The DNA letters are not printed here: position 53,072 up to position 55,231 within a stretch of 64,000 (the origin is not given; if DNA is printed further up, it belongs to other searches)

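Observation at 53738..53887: Internal twin-arginine signal placed after an odd number of helices, plus a possible internal GTG start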

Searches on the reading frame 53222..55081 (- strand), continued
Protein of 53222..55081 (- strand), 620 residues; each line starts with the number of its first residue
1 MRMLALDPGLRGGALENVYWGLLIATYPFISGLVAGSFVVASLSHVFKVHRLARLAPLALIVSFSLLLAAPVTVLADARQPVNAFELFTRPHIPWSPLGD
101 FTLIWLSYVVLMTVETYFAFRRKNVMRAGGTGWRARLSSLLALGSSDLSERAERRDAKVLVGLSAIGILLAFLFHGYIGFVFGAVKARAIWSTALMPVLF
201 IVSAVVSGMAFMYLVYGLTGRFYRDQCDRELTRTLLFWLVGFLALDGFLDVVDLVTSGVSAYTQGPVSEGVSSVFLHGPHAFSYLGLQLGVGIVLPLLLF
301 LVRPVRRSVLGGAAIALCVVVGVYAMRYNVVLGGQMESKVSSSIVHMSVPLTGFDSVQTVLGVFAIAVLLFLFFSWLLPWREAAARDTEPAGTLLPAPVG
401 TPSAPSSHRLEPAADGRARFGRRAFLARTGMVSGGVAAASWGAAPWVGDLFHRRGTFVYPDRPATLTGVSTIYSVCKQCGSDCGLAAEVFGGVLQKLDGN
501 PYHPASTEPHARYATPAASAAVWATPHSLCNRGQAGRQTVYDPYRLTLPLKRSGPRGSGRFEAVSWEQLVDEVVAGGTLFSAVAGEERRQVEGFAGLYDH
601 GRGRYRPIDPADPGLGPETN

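Call 69: search_protein_families(library=ncbifam, proteins=[P0033, P0039, P0053], max_evalue=1e-10)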
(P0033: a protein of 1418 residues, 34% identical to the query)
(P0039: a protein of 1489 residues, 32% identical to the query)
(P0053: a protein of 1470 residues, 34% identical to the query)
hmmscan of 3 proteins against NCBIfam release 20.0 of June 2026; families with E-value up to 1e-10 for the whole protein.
P0033 (1418 aa): 16 families
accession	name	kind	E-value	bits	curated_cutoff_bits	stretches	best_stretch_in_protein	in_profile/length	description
NF011567.1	PRK14991.1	equivalog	6.8e-184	613.4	1750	1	396-1339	32-968/1022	tetrathionate reductase subunit TtrA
NF012032.0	PRK15488.1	equivalog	2.3e-51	174.7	694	3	834-1074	296-512/759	thiosulfate reductase PhsA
TIGR02166.1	dmsA_ynfE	subfamily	4.5e-37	127.5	777.7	0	623-733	187-296/794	DMSO/selenate family reductase complex A subunit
NF041714.1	arsenate_red_ArrA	equivalog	1.4e-31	109.4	1600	1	829-1075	329-552/848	arsenate respiratory reductase molybdopterin-containing subunit ArrA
TIGR03479.1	DMSO_red_II_alp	subfamily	8.5e-30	103.5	984.75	1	643-1082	219-636/913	molybdopterin-dependent oxidoreductase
TIGR01591.1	Fdh-alpha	equivalog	1.6e-26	92.6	666.25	0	1240-1332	553-647/672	formate dehydrogenase subunit alpha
NF011566.1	PRK14990.1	exception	4.7e-26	91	1600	0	642-733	225-316/814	dimethylsulfoxide reductase subunit A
NF041783.2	mnquin_red_QrcB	equivalog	1.9e-23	82.6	440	0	637-727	191-283/695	menaquinone reductase molybdopterin-binding-like subunit QrcB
NF041884.1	selenate_YnfF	exception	1.1e-22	79.7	1650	0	644-733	207-296/798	selenate/tellurate reductase subunit YnfF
NF041885.1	selenate_YnfE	exception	2.6e-22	78.5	1675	0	643-733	213-303/805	selenate/tellurate reductase subunit YnfE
NF041513.1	formate_DH_Act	exception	2e-20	72.3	1400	0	634-905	199-475/1067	formate dehydrogenase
TIGR01553.1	formate-DH-alph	equivalog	3.8e-20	71.3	814.2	0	1247-1326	882-961/1009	formate dehydrogenase-N subunit alpha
TIGR03148.1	cyt_nit_nrfD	equivalog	8.6e-16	58.1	347.6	1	9-323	7-312/316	cytochrome c nitrite reductase subunit NrfD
NF047855.1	AssmNtatRedNasC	equivalog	1.1e-15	57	1100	0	637-742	170-269/708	assimilatory nitrate reductase catalytic subunit NasC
TIGR00509.1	bisC_fam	subfamily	2.9e-14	52.3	1017.55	0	679-734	201-257/772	molybdopterin guanine dinucleotide-containing S/N-oxide reductase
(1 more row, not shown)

P0039 (1489 aa): 18 families
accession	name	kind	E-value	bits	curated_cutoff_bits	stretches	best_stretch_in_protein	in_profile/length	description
NF011567.1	PRK14991.1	equivalog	1.6e-143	479.7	1750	2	641-1459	205-991/1022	tetrathionate reductase subunit TtrA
NF012032.0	PRK15488.1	equivalog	7.8e-46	156.4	694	2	467-587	23-127/759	thiosulfate reductase PhsA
TIGR02166.1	dmsA_ynfE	subfamily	1e-37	129.7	777.7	1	706-812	193-300/794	DMSO/selenate family reductase complex A subunit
TIGR03479.1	DMSO_red_II_alp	subfamily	2.2e-28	98.9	984.75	0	717-843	217-326/913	molybdopterin-dependent oxidoreductase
NF045798.1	DsrP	equivalog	1.2e-24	87.4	350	1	6-139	16-145/346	sulfate reduction electron transfer complex DsrMKJOP subunit DsrP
NF041885.1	selenate_YnfE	exception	1.1e-23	83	1675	0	718-813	212-308/805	selenate/tellurate reductase subunit YnfE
NF045714.1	sulf_resp_HmcC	equivalog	1.4e-23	83.8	550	1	11-407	10-368/376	sulfate respiration complex protein HmcC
NF041884.1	selenate_YnfF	exception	1.1e-21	76.5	1650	0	717-813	204-301/798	selenate/tellurate reductase subunit YnfF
NF041714.1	arsenate_red_ArrA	equivalog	1.7e-21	76.1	1600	0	661-793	155-278/848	arsenate respiratory reductase molybdopterin-containing subunit ArrA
NF041784.1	mnquin_red_QrcD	equivalog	6.5e-20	71.8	570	1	9-134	25-150/408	menaquinone reductase integral membrane subunit QrcD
NF041513.1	formate_DH_Act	exception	8.9e-20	70.1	1400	0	678-983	171-467/1067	formate dehydrogenase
NF011566.1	PRK14990.1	exception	1.3e-18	66.5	1600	0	721-813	228-321/814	dimethylsulfoxide reductase subunit A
TIGR01591.1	Fdh-alpha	equivalog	2.6e-18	65.5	666.25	0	680-808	115-235/672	formate dehydrogenase subunit alpha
NF008133.1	PRK10881.1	equivalog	6e-18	65.5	450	1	9-407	19-374/377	Ni/Fe-hydrogenase cytochrome b subunit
TIGR01553.1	formate-DH-alph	equivalog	1.5e-16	59.4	814.2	0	717-820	215-313/1009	formate dehydrogenase-N subunit alpha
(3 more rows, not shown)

P0053 (1470 aa): 15 families
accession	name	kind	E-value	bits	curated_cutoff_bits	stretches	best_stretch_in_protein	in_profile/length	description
NF011567.1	PRK14991.1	equivalog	3.8e-148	495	1750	2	612-1446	204-1009/1022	tetrathionate reductase subunit TtrA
NF012032.0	PRK15488.1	equivalog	5.5e-53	180.1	694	3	879-1128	281-511/759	thiosulfate reductase PhsA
NF041714.1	arsenate_red_ArrA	equivalog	1.5e-35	122.6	1600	1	644-771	165-280/848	arsenate respiratory reductase molybdopterin-containing subunit ArrA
TIGR02166.1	dmsA_ynfE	subfamily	4.9e-34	117.5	777.7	0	695-784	206-296/794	DMSO/selenate family reductase complex A subunit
TIGR01591.1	Fdh-alpha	equivalog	2.6e-27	95.2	666.25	0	688-785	143-236/672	formate dehydrogenase subunit alpha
TIGR03479.1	DMSO_red_II_alp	subfamily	2.2e-21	75.7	984.75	0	735-961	255-466/913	molybdopterin-dependent oxidoreductase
NF041783.2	mnquin_red_QrcB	equivalog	2e-19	69.3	440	0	1043-1131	404-489/695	menaquinone reductase molybdopterin-binding-like subunit QrcB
NF011566.1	PRK14990.1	exception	2.5e-18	65.5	1600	0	407-558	15-147/814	dimethylsulfoxide reductase subunit A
NF047855.1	AssmNtatRedNasC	equivalog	5.4e-17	61.3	1100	0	736-789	212-265/708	assimilatory nitrate reductase catalytic subunit NasC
NF041513.1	formate_DH_Act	exception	3.9e-15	54.7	1400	0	689-972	201-483/1067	formate dehydrogenase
NF041885.1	selenate_YnfE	exception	8e-15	53.7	1675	0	696-784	214-303/805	selenate/tellurate reductase subunit YnfE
NF041884.1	selenate_YnfF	exception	5.1e-13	47.8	1650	0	697-784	208-296/798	selenate/tellurate reductase subunit YnfF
NF041784.1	mnquin_red_QrcD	equivalog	1.4e-12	47.6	570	1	15-386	28-399/408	menaquinone reductase integral membrane subunit QrcD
TIGR03148.1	cyt_nit_nrfD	equivalog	1e-11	44.7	347.6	1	42-309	10-281/316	cytochrome c nitrite reductase subunit NrfD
TIGR01553.1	formate-DH-alph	equivalog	8.8e-11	40.3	814.2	0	696-789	217-306/1009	formate dehydrogenase-N subunit alpha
